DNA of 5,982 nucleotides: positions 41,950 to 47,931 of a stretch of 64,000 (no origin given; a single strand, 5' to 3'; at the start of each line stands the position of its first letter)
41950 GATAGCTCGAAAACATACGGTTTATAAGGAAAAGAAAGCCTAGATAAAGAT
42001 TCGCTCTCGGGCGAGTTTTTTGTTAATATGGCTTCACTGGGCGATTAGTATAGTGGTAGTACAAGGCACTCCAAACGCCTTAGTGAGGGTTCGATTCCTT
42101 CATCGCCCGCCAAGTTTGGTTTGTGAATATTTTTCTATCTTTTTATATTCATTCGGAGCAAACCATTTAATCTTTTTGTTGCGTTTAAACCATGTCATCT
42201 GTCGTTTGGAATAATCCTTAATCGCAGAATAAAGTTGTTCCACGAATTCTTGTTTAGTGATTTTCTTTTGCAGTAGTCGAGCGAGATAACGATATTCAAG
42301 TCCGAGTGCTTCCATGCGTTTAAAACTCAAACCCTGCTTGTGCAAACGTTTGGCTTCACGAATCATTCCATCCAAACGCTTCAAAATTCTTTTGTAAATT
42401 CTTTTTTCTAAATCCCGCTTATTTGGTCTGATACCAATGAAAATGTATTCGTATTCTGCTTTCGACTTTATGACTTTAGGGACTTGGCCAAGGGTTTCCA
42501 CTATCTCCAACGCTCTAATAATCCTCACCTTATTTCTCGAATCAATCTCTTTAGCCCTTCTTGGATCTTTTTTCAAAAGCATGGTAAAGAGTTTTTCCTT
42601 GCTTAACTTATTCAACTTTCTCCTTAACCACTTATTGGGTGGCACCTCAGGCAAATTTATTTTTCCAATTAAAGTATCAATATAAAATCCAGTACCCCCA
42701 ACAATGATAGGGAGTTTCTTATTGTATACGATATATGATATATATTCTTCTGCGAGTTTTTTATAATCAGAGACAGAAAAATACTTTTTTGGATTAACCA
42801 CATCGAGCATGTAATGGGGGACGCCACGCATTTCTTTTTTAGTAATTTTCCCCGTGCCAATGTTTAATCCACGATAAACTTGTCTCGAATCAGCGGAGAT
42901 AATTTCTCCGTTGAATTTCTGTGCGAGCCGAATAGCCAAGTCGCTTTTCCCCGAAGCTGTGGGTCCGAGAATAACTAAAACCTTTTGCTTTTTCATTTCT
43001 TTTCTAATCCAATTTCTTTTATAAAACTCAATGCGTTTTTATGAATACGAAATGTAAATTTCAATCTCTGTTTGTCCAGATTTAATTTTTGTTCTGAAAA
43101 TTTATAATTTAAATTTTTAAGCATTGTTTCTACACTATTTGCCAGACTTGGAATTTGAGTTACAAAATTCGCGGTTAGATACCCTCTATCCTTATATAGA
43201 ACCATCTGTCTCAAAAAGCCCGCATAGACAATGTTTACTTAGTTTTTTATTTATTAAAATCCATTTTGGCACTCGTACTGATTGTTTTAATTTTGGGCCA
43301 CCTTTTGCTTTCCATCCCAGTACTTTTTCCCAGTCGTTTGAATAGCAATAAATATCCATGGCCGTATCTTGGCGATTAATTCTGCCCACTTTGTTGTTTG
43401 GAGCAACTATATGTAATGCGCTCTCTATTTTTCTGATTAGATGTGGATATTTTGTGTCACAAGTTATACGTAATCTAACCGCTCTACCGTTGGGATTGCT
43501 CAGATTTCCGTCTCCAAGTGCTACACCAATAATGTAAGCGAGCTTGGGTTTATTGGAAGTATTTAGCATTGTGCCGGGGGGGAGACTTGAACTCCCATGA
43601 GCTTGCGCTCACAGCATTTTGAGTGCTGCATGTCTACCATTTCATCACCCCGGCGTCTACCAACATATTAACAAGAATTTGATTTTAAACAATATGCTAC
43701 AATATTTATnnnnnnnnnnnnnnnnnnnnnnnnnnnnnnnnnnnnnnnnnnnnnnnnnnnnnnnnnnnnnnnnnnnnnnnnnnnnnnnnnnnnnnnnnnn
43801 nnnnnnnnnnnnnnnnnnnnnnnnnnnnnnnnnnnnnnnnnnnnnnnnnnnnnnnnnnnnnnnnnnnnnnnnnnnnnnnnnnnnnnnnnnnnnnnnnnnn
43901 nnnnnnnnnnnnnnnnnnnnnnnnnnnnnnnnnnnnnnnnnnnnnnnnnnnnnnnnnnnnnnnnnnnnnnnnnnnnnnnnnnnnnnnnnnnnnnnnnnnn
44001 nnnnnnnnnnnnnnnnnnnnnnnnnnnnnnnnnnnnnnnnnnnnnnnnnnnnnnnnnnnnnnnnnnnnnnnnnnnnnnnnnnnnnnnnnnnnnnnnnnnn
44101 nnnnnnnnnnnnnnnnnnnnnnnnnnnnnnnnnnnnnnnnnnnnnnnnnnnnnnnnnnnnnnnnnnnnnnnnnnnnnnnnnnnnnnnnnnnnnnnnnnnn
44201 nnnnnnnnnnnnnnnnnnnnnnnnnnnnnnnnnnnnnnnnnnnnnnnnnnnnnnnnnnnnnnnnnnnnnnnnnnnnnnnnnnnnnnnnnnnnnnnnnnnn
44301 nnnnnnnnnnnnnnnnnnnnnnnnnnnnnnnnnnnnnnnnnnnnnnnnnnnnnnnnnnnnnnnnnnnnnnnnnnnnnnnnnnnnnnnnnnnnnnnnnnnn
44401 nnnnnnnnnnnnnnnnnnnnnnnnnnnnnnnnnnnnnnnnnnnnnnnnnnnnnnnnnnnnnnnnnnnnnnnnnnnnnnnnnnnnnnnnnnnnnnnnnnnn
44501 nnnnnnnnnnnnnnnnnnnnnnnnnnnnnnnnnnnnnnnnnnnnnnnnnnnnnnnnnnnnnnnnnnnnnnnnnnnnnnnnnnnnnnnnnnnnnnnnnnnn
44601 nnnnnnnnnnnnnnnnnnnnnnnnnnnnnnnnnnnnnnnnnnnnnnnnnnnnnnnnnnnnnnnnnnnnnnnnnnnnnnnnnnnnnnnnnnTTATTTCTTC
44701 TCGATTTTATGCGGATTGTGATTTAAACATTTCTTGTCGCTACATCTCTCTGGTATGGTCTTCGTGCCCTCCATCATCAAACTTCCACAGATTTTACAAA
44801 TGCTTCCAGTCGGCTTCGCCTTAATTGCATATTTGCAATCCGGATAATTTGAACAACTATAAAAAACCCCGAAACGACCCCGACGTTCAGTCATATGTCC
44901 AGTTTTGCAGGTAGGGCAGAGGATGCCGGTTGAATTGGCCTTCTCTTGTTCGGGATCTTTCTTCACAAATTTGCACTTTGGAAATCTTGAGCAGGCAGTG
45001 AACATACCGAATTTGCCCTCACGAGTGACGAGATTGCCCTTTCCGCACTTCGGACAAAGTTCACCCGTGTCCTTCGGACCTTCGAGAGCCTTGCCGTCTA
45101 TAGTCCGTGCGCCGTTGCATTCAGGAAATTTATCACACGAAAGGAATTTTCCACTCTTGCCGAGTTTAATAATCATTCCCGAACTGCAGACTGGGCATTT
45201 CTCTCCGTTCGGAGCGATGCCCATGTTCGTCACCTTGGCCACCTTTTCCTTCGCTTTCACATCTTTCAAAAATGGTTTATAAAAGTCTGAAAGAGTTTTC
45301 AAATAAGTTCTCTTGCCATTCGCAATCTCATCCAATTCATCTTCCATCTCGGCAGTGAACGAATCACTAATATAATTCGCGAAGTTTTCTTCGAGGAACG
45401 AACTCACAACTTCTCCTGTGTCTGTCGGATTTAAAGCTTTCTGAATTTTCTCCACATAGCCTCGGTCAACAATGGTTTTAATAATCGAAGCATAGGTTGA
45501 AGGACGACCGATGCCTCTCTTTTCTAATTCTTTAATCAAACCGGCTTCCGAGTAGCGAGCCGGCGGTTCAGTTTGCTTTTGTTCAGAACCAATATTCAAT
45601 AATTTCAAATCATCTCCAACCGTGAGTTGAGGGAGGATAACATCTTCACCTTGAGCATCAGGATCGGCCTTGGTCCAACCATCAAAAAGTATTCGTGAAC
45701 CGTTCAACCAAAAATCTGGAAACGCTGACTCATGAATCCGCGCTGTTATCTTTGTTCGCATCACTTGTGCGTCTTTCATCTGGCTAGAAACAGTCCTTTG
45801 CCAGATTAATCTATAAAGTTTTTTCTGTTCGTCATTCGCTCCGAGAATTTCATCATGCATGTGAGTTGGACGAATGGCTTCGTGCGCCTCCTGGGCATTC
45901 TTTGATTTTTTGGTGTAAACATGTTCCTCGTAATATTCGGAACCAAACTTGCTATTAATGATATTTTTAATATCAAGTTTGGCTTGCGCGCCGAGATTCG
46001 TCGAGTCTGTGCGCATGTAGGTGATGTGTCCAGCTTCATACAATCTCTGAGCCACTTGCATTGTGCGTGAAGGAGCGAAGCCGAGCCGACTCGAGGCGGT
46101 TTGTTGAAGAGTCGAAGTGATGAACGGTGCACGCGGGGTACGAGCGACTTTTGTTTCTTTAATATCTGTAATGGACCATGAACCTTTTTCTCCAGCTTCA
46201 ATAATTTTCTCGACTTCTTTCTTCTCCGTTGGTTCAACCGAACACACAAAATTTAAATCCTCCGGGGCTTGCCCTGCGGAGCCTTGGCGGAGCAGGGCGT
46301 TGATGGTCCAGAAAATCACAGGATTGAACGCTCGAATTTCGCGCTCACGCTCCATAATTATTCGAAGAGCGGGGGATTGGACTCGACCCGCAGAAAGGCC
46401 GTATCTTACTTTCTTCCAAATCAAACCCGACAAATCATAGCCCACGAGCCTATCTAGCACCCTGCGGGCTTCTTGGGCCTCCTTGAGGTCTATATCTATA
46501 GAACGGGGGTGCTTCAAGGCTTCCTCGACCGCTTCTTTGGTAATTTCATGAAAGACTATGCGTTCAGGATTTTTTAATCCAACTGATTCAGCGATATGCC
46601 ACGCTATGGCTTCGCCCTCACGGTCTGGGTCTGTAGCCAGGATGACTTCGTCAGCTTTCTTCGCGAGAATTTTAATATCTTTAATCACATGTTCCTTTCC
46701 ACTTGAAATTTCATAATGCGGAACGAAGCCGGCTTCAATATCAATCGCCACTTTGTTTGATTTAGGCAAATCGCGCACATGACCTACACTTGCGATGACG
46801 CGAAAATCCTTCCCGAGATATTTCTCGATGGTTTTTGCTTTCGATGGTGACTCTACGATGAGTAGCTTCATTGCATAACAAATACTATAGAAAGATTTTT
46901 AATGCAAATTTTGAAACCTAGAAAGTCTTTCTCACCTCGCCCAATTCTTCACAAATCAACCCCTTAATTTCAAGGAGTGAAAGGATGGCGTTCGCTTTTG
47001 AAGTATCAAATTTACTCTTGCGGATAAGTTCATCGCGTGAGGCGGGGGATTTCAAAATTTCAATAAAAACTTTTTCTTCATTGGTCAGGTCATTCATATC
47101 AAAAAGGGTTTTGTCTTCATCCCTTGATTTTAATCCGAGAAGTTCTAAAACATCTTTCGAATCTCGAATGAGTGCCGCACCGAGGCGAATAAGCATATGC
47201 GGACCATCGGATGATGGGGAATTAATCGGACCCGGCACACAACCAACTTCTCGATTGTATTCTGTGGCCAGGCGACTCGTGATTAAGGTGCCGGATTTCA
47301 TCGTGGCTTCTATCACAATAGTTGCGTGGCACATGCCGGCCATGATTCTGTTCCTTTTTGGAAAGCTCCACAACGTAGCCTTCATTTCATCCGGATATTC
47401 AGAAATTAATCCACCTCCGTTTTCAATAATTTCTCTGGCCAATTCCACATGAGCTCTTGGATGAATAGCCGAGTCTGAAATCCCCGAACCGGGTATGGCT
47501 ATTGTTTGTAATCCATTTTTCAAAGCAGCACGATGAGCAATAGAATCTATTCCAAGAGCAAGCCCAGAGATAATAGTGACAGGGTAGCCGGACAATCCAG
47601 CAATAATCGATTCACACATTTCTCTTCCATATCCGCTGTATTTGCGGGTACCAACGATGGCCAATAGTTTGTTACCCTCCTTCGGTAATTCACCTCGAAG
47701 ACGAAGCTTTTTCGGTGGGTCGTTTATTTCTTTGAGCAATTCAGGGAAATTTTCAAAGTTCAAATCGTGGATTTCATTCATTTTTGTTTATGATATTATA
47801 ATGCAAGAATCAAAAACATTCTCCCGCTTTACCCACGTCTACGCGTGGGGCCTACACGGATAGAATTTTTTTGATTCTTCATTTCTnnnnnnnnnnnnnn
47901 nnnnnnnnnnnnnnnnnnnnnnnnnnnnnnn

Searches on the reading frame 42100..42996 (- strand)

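Call 13: search_protein_families(library=pfam, proteins=[window:42100-42996:-], max_evalue=0.0001)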
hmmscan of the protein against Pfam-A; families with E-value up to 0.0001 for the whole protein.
window:42100-42996:- (298 aa): 2 families
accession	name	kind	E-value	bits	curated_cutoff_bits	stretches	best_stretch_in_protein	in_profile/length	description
PF01715.23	IPPT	-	4e-61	207.2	23.6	1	39-272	1-242/243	IPP transferase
PF01745.22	IPT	-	1.7e-08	34.6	20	1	5-63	2-60/233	Isopentenyl transferase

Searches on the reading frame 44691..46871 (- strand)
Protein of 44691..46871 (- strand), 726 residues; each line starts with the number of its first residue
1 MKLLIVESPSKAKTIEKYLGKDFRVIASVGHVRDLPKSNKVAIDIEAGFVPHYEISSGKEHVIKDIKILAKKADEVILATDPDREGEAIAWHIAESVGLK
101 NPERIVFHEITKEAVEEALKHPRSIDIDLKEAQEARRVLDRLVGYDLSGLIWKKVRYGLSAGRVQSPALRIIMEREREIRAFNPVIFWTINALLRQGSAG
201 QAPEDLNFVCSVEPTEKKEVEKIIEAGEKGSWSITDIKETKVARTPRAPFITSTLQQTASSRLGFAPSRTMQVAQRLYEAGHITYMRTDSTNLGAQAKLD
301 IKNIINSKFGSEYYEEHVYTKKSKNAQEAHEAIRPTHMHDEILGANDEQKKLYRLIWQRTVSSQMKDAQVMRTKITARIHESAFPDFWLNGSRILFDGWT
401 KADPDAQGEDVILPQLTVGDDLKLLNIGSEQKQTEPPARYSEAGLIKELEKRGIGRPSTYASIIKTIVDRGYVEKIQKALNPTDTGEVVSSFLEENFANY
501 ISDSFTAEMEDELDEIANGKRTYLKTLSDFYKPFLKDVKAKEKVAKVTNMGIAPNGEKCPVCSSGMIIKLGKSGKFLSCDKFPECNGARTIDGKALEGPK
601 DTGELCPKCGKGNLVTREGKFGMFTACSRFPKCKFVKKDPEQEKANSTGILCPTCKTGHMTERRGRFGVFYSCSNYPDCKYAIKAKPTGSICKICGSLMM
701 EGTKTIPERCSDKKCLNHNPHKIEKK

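Call 13: search_protein_families(library=pfam, proteins=[window:44691-46871:-], max_evalue=0.0001)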
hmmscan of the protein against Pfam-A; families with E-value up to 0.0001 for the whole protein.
window:44691-46871:- (726 aa): 4 families
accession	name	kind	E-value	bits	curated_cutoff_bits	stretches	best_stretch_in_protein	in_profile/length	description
PF01131.25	Topoisom_bac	-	2.3e-121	406.1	35.1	1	125-525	2-408/411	DNA topoisomerase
PF01396.24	Zn_ribbon_Top1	-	3.1e-38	129.7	32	3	650-687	2-38/39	Topoisomerase DNA binding C4 zinc finger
PF01751.28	Toprim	-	3.5e-26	91.6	23.1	1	3-110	2-96/96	Toprim domain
PF13662.12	Toprim_4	-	2.2e-05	25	25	1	55-98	31-75/85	Toprim domain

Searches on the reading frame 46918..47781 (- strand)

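Call 13: search_protein_families(library=pfam, proteins=[window:46918-47781:-], max_evalue=0.0001)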
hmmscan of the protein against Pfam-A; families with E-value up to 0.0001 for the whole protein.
window:46918-47781:- (287 aa): 2 families
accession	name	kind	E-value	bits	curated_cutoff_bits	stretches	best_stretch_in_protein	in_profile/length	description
PF02481.21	DNA_processg_A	-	7.3e-66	221.8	29.6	1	8-206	13-211/212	DNA recombination-mediator protein A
PF17782.7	DprA_WH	-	1.9e-06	28.2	22.9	1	242-277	21-56/61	DprA winged helix domain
